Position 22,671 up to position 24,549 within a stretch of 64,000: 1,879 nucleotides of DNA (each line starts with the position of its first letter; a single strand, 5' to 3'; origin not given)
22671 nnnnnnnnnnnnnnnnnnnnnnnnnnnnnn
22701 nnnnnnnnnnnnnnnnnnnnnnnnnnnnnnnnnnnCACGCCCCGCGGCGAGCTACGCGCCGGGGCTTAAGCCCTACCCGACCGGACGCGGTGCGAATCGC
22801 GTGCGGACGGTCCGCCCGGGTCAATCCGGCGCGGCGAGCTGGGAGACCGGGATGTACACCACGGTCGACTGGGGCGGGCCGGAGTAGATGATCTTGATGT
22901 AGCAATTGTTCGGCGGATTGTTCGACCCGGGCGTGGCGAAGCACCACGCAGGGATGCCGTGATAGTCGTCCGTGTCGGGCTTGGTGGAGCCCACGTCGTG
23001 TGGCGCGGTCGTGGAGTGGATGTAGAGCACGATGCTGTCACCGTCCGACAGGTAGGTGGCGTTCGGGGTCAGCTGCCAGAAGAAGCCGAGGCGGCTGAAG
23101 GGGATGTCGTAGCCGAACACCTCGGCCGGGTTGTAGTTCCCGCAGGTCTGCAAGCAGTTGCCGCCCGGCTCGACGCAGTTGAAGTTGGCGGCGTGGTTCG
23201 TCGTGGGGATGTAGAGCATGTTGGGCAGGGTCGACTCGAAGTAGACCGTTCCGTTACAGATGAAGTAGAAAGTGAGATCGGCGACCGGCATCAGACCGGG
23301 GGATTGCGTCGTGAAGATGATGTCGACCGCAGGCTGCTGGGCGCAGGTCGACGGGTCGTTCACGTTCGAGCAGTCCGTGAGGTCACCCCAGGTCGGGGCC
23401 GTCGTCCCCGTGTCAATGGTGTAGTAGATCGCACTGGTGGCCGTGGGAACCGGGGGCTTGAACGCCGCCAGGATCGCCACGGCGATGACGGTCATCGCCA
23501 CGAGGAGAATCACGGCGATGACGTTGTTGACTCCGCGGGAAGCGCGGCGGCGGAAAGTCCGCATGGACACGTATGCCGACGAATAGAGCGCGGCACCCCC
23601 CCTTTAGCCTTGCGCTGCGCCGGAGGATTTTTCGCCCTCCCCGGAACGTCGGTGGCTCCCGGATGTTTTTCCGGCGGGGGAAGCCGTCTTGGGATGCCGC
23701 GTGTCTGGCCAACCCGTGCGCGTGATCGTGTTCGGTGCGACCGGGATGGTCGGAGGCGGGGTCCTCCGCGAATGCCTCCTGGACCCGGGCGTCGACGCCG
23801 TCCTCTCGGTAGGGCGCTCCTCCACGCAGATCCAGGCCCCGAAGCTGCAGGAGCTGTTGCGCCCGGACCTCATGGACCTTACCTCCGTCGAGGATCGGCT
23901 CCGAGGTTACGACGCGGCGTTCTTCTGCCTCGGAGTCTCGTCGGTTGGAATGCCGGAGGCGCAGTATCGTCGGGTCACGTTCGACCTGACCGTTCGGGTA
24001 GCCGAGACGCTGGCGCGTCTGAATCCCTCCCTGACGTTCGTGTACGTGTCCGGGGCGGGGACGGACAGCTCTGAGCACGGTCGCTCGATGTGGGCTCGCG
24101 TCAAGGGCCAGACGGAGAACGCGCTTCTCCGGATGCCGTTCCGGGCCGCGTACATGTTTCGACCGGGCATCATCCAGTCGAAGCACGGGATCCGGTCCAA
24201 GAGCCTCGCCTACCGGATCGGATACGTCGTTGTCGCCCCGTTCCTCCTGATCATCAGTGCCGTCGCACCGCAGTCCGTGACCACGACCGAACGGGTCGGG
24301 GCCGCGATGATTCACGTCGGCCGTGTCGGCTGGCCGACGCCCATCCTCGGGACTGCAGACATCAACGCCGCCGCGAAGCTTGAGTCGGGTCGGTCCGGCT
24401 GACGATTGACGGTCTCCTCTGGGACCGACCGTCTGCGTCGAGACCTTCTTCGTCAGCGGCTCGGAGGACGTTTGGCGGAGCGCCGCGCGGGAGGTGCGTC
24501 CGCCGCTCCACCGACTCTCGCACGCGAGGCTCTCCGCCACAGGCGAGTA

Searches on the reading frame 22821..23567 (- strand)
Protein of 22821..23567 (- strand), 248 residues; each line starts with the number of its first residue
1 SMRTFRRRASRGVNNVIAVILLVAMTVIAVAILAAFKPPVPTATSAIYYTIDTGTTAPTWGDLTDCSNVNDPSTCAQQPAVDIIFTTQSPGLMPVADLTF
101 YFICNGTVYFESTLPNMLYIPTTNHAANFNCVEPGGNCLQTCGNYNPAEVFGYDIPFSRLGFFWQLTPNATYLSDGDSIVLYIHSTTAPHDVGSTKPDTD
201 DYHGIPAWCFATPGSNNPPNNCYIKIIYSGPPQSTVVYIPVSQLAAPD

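Call 27: search_protein_families(library=pfam, proteins=[window:22821-23567:-], max_evalue=0.001)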
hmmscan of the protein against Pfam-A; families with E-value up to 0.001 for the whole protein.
window:22821-23567:- (248 aa): 1 family
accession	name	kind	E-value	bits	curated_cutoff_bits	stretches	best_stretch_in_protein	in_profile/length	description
PF07790.16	Pilin_N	-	1.2e-05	26.4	25.2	1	11-38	1-28/78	Archaeal Type IV pilin, N-terminal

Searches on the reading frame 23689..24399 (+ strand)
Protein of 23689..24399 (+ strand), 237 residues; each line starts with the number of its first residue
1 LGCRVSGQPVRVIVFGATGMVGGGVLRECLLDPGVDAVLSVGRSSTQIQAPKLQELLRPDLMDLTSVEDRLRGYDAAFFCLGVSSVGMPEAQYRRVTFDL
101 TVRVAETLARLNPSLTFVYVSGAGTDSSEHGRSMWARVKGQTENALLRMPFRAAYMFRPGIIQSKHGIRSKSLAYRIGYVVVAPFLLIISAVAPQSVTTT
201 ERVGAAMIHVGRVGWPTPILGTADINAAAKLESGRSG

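Call 47: search_protein_families(library=pfam, proteins=[window:23689-24399:+], max_evalue=0.001)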
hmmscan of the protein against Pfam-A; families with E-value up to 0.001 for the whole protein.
window:23689-24399:+ (237 aa): 2 families
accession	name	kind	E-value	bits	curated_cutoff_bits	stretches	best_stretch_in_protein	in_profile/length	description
PF01370.27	Epimerase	-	6.2e-06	26.2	20.9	1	12-122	1-115/240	NAD dependent epimerase/dehydratase family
PF13460.12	NAD_binding_10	-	9.8e-06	26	27.2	1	16-133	1-109/184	NAD(P)H-binding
